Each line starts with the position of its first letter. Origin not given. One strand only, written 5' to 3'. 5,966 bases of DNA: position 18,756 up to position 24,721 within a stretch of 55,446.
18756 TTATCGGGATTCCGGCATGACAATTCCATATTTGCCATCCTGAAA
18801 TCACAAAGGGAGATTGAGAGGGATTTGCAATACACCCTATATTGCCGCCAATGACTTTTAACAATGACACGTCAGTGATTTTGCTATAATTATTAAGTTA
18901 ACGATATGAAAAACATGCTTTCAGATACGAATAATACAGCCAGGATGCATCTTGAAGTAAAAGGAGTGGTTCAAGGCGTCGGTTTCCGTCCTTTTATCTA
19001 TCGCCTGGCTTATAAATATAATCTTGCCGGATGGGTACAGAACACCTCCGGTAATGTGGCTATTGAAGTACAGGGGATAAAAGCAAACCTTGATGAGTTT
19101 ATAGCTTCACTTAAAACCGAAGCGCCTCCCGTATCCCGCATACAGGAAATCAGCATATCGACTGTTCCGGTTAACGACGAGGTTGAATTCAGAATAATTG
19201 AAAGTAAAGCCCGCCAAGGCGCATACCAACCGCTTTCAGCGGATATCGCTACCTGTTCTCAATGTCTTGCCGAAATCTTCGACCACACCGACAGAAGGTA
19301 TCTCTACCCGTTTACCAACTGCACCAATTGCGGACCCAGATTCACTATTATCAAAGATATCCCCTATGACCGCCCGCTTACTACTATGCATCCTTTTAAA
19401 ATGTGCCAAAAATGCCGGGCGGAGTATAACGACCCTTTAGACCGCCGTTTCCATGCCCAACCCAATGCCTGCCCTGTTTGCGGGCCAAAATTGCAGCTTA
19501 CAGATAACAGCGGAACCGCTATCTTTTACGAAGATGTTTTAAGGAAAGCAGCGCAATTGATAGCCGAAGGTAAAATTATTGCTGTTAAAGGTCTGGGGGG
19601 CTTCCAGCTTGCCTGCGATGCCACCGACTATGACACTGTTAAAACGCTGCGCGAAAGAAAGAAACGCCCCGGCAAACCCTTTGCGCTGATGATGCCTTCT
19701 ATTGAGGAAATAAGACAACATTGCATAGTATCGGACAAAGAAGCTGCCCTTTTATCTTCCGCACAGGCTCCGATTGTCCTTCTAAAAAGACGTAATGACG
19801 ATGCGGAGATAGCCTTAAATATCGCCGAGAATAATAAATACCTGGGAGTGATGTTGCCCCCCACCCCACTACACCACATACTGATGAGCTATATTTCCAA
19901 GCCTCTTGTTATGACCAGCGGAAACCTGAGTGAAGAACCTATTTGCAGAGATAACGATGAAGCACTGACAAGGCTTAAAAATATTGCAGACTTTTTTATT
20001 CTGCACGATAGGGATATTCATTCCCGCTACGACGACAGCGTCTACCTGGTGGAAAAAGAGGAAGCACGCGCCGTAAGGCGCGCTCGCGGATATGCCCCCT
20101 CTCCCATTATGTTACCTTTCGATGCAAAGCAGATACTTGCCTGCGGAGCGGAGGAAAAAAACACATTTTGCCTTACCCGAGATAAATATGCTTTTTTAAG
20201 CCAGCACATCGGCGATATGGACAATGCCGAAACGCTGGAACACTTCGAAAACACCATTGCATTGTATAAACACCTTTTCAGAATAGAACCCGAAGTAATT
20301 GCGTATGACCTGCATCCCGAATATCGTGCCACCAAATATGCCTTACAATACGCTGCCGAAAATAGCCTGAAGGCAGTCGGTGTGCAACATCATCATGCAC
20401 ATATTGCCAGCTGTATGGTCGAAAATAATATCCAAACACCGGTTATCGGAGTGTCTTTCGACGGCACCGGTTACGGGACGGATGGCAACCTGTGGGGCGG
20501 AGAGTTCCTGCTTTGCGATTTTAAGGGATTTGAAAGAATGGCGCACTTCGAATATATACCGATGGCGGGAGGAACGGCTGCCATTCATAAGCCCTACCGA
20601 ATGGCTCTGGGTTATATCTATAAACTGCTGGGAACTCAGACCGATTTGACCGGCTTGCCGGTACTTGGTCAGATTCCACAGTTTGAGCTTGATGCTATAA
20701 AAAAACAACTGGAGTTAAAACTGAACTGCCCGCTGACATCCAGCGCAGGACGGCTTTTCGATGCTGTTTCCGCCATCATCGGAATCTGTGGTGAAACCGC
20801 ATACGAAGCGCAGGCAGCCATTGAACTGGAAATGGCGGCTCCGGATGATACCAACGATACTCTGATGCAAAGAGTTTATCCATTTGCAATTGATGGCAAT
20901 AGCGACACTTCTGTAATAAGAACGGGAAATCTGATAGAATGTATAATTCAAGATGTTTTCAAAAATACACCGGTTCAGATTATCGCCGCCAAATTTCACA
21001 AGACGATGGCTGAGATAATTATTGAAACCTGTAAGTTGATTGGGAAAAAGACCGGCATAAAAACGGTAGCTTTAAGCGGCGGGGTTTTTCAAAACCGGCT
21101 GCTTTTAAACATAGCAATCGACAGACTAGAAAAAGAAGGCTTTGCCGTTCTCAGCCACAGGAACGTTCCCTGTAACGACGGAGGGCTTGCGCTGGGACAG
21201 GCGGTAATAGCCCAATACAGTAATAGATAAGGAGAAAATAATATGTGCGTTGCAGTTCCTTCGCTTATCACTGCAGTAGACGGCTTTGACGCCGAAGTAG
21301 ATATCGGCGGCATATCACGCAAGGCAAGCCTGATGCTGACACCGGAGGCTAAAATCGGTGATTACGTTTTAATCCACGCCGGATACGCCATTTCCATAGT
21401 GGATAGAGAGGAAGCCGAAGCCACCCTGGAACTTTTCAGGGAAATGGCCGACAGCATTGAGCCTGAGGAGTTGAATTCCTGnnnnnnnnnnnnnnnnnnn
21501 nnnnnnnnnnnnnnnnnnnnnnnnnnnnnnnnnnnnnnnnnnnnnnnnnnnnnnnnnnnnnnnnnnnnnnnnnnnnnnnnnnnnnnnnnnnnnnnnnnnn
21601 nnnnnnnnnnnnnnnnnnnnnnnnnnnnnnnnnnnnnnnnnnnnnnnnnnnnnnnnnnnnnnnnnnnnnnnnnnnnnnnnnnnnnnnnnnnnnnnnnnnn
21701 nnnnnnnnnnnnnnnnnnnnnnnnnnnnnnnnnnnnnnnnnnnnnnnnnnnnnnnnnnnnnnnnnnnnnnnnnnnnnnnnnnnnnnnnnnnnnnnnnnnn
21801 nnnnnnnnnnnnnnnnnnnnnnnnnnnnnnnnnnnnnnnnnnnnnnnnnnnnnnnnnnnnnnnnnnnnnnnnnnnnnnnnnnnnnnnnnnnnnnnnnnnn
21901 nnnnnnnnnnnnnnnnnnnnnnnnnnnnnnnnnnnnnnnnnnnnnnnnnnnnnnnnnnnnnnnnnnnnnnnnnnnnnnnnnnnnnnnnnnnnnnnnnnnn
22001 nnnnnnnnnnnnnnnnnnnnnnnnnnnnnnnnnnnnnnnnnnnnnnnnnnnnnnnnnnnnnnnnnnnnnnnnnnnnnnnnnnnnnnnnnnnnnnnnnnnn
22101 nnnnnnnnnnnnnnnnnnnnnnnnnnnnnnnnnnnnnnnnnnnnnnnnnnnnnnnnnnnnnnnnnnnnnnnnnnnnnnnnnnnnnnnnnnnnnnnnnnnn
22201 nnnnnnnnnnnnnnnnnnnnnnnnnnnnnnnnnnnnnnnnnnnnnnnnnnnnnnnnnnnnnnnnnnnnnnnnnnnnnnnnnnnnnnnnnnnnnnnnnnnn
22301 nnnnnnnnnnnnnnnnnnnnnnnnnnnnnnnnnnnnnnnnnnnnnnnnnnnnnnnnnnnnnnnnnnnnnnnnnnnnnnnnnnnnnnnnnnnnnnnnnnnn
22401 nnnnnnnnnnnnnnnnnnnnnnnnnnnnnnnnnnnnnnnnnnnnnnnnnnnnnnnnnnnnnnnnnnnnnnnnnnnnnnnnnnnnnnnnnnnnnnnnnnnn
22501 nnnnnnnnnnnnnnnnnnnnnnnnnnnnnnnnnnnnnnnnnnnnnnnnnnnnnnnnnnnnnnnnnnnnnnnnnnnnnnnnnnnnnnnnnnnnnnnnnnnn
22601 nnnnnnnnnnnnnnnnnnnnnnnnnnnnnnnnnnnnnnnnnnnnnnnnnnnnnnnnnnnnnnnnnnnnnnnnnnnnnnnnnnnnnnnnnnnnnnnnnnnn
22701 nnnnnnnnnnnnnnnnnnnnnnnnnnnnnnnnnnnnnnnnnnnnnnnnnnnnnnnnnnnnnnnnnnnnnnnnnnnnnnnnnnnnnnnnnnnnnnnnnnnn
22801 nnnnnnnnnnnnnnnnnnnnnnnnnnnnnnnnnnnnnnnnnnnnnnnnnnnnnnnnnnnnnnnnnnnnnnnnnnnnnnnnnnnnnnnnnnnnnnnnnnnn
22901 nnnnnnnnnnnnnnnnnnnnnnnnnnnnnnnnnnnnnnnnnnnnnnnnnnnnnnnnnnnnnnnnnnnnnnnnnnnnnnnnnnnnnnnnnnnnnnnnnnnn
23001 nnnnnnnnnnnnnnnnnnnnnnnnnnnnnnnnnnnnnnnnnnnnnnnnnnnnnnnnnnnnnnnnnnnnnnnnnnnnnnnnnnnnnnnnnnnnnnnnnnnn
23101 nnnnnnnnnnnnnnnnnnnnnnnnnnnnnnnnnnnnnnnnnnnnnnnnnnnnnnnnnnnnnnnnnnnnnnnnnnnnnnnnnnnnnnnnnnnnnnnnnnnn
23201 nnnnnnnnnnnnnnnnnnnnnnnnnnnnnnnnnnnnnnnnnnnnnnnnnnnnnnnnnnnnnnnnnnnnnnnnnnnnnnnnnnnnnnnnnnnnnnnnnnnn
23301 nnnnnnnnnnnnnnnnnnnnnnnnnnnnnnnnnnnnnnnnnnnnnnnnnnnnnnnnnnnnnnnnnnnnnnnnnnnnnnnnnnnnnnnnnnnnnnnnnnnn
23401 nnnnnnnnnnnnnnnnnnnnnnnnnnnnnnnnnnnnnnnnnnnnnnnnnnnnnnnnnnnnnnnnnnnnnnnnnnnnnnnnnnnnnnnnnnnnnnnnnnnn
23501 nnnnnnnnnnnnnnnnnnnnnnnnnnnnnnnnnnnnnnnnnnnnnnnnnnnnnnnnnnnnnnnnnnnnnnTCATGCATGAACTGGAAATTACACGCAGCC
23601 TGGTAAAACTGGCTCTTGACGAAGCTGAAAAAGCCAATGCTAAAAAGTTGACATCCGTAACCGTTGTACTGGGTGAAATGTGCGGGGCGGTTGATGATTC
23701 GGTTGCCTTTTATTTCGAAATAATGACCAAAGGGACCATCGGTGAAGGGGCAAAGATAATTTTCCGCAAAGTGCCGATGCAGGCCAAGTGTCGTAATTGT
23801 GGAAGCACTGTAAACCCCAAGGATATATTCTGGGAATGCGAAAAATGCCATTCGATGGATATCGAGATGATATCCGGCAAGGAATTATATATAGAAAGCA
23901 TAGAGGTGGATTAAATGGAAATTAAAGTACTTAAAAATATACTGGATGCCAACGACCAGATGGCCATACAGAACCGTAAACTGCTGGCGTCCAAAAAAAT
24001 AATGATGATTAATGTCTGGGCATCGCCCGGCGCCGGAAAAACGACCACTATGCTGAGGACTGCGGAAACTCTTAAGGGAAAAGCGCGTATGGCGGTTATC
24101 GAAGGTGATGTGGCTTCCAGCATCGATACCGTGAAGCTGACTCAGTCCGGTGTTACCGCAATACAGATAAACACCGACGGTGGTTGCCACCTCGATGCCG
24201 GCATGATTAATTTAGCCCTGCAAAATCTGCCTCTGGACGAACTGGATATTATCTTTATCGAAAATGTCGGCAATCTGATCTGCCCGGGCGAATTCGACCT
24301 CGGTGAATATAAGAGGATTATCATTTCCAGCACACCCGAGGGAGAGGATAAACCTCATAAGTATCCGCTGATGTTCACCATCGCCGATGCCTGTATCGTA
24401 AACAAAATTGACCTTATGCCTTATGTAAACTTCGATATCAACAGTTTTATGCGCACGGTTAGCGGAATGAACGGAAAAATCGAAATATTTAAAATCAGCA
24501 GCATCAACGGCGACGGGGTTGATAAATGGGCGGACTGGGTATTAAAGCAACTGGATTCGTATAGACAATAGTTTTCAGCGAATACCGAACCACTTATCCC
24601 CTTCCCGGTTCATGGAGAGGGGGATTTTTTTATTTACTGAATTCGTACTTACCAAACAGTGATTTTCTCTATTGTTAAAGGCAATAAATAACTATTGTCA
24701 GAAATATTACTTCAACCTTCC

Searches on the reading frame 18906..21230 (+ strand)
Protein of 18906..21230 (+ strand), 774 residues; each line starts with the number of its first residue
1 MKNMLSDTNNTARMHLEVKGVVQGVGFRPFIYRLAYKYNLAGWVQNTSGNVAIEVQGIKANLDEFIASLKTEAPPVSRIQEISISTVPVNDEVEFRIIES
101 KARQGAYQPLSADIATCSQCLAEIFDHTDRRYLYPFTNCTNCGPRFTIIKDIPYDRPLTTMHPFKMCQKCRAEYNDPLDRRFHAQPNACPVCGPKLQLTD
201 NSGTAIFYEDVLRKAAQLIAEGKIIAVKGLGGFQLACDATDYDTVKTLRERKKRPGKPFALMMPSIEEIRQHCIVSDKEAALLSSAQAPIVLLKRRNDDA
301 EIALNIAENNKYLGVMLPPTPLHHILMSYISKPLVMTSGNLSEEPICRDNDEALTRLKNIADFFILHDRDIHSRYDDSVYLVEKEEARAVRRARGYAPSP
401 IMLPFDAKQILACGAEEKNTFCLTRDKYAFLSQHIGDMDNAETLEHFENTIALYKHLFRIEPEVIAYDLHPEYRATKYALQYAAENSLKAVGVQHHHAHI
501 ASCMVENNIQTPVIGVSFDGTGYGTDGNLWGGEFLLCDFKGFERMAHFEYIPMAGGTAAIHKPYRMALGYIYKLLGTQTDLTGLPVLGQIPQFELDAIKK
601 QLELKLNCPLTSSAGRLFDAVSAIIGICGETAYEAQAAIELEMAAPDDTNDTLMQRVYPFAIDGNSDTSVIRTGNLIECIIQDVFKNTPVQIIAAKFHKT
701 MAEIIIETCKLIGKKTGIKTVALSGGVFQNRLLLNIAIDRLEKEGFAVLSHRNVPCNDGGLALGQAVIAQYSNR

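Call 12: search_protein_families(library=pfam, proteins=[window:18906-21230:+], max_evalue=0.001)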
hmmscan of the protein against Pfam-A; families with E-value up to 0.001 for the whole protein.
window:18906-21230:+ (774 aa): 6 families
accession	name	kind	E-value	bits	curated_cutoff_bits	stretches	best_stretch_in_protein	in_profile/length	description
PF22521.2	HypF_C_2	-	1.9e-83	280.4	27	1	515-765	1-241/241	Carbamoyltransferase, Kae1-like Domain, second subdomain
PF01300.24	Sua5_yciO_yrdC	-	6.3e-45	153.3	25.1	1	218-392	2-177/178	Telomere recombination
PF17788.7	HypF_C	-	3.3e-36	124.4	23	1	407-506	3-99/99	HypF Kae1-like domain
PF07503.17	zf-HYPF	-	1.3e-33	114.9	23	2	166-198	1-33/34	HypF finger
PF00708.24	Acylphosphatase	-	6.1e-23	81.3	22.5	1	15-97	2-85/85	Acylphosphatase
PF00814.31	TsaD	-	1.1e-06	29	24.8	0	658-736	175-236/264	tRNA N6-adenosine threonylcarbamoyltransferase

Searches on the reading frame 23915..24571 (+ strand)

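Call 12: search_protein_families(library=pfam, proteins=[window:23915-24571:+], max_evalue=0.001)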
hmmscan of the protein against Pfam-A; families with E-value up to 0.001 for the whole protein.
window:23915-24571:+ (218 aa): 1 family
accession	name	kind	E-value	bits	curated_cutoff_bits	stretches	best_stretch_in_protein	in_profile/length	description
PF02492.25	cobW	-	1.1e-17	64.6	20.7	1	33-192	4-179/180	CobW/HypB/UreG, nucleotide-binding domain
